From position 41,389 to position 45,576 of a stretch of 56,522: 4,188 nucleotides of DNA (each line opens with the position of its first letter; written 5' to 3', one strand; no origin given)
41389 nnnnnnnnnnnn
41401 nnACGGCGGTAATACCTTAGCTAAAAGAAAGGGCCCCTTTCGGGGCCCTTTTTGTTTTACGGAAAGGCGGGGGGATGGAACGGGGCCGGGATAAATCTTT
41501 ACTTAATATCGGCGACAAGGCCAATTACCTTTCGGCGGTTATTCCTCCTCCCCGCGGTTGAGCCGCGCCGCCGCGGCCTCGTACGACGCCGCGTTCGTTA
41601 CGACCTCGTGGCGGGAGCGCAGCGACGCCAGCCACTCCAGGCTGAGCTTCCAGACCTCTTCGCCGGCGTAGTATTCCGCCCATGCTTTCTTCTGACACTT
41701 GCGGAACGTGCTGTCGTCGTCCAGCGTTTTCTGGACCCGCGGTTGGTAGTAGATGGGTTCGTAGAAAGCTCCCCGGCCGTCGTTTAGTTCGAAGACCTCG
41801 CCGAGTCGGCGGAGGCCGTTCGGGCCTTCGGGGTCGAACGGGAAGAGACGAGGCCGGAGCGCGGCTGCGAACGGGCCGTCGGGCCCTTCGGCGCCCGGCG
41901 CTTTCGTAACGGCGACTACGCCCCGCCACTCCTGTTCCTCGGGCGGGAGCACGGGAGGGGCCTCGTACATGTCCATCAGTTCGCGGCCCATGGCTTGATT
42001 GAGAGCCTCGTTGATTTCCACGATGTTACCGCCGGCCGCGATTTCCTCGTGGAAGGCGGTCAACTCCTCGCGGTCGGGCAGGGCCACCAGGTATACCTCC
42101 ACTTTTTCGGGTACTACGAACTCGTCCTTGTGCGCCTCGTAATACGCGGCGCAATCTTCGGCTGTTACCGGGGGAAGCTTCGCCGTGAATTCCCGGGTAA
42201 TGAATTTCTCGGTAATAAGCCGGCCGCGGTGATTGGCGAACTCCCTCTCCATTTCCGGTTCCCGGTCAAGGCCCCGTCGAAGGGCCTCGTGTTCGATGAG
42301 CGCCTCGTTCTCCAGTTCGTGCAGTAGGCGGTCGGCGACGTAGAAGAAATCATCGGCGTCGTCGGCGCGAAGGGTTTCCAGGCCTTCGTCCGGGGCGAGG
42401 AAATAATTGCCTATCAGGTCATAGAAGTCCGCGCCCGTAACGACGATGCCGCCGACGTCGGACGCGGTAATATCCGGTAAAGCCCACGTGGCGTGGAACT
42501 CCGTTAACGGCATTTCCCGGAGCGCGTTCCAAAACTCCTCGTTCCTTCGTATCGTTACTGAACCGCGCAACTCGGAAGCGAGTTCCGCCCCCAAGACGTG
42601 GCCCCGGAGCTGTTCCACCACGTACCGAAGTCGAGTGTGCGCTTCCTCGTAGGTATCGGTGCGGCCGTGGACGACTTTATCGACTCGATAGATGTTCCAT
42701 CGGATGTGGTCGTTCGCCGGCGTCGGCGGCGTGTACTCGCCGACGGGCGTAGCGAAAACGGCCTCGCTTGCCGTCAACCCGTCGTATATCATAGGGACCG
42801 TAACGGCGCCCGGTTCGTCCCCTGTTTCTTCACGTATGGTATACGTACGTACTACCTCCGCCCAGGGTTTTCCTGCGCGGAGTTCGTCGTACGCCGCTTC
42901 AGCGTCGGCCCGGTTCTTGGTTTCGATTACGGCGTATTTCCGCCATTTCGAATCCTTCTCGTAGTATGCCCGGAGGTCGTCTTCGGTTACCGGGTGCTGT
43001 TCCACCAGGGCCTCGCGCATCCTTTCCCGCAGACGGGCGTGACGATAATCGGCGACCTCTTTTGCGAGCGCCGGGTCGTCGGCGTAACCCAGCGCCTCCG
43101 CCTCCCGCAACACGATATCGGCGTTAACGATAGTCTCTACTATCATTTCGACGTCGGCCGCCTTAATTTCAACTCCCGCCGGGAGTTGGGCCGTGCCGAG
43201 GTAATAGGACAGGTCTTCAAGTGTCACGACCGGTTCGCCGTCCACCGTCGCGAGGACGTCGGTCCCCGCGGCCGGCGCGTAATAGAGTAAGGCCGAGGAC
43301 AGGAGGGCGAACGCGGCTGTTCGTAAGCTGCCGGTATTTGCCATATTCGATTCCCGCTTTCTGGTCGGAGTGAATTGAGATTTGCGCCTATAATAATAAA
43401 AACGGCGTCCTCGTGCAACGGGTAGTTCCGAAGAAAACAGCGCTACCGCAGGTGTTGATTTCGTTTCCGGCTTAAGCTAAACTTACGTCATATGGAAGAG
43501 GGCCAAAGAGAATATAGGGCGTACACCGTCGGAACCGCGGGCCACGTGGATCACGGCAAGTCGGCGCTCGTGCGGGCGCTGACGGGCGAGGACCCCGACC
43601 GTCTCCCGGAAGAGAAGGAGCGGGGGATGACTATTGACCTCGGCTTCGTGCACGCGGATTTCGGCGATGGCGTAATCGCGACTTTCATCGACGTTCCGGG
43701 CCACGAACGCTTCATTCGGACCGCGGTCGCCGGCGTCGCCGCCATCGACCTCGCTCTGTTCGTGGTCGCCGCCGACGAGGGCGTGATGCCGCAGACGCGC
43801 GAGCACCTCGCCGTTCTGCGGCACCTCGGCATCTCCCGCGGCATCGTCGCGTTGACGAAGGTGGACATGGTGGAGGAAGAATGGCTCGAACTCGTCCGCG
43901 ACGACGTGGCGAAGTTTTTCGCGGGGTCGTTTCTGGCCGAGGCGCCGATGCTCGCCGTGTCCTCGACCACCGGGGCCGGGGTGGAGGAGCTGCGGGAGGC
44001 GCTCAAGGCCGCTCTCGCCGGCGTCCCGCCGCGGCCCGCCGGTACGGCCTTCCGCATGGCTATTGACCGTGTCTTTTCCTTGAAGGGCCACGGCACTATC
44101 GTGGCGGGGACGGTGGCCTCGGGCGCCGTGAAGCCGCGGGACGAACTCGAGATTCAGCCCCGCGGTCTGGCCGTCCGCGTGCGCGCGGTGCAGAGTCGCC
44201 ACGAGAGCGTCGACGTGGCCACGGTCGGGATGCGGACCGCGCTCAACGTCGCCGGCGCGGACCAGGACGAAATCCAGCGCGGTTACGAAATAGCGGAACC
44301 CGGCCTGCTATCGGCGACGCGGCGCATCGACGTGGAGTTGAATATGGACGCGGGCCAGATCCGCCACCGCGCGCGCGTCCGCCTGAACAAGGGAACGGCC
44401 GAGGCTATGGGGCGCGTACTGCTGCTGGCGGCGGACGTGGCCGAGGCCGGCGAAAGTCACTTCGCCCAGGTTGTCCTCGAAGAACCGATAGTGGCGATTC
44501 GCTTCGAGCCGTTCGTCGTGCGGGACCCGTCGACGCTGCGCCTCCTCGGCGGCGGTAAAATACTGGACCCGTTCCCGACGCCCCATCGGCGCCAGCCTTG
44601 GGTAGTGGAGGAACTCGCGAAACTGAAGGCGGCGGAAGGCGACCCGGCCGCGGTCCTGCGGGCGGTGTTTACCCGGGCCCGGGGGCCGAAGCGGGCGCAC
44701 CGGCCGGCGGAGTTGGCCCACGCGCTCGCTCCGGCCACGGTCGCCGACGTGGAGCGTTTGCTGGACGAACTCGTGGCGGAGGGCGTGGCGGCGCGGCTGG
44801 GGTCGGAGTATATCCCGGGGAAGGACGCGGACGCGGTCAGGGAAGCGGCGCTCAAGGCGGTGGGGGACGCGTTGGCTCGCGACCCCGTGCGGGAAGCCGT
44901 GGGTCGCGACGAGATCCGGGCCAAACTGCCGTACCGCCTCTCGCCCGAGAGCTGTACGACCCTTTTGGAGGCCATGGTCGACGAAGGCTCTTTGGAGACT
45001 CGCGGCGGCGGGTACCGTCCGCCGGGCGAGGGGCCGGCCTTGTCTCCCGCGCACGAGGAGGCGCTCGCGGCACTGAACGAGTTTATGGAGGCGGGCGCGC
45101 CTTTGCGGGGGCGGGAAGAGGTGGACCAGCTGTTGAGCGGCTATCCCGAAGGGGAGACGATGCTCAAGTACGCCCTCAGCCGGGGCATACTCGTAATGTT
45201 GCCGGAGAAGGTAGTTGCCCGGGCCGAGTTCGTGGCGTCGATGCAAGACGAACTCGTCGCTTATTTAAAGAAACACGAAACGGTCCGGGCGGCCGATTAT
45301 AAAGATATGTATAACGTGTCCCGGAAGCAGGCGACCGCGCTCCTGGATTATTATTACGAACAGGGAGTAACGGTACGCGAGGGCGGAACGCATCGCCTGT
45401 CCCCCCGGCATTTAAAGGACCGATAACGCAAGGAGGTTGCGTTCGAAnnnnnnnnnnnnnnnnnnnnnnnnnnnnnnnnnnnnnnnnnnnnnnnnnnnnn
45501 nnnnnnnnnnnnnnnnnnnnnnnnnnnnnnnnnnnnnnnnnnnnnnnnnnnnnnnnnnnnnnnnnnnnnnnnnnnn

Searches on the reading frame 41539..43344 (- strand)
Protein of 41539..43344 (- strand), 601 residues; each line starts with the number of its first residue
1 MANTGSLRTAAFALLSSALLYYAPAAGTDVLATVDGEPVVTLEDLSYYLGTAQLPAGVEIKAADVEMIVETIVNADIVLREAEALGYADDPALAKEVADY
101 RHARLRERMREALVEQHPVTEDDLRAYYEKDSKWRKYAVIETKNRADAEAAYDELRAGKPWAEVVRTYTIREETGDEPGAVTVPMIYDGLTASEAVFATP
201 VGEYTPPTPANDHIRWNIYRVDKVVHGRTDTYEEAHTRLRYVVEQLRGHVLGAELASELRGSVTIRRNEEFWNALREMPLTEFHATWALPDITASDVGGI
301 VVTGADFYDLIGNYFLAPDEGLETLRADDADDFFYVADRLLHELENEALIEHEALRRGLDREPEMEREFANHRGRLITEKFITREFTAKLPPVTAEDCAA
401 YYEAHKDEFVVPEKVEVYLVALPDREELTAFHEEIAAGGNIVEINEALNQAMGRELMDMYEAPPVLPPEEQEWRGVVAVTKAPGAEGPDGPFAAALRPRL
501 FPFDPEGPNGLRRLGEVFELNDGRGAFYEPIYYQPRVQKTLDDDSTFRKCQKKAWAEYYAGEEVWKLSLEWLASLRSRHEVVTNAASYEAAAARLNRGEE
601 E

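Call 51: search_protein_families(library=pfam, proteins=[window:41539-43344:-], max_evalue=0.0001)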
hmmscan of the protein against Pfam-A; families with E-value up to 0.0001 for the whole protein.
window:41539-43344:- (601 aa): 1 family
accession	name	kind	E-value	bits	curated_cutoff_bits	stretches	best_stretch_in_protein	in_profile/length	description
PF13145.12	Rotamase_2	-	1.1e-15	58.9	27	1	119-235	1-119/121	PPIC-type PPIASE domain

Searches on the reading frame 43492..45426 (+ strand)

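Call 51: search_protein_families(library=pfam, proteins=[window:43492-45426:+], max_evalue=0.0001)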
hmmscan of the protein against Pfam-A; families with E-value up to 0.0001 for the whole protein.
window:43492-45426:+ (644 aa): 6 families
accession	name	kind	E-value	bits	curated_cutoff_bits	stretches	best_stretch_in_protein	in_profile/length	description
PF00009.33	GTP_EFTU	-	3.8e-35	121.6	26.5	1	11-173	4-184/188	Elongation factor Tu GTP binding domain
PF25461.1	Beta-barrel_SelB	-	6.1e-12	46.1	27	1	277-362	2-78/80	Selenocysteine-specific elongation factor, beta-barrel domain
PF09107.17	SelB-wing_3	-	5.4e-10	39.1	23.2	1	591-636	2-47/47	Elongation factor SelB, winged helix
PF03144.31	GTP_EFTU_D2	-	3.1e-08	34.4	30.3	1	201-265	1-70/73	Elongation factor Tu domain 2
PF01926.29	MMR_HSR1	-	3.2e-07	30.9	21.9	1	13-111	2-102/113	50S ribosome-binding GTPase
PF09106.17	SelB-wing_2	-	1.4e-06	28.8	22.3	0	462-505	9-52/57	Elongation factor SelB, winged helix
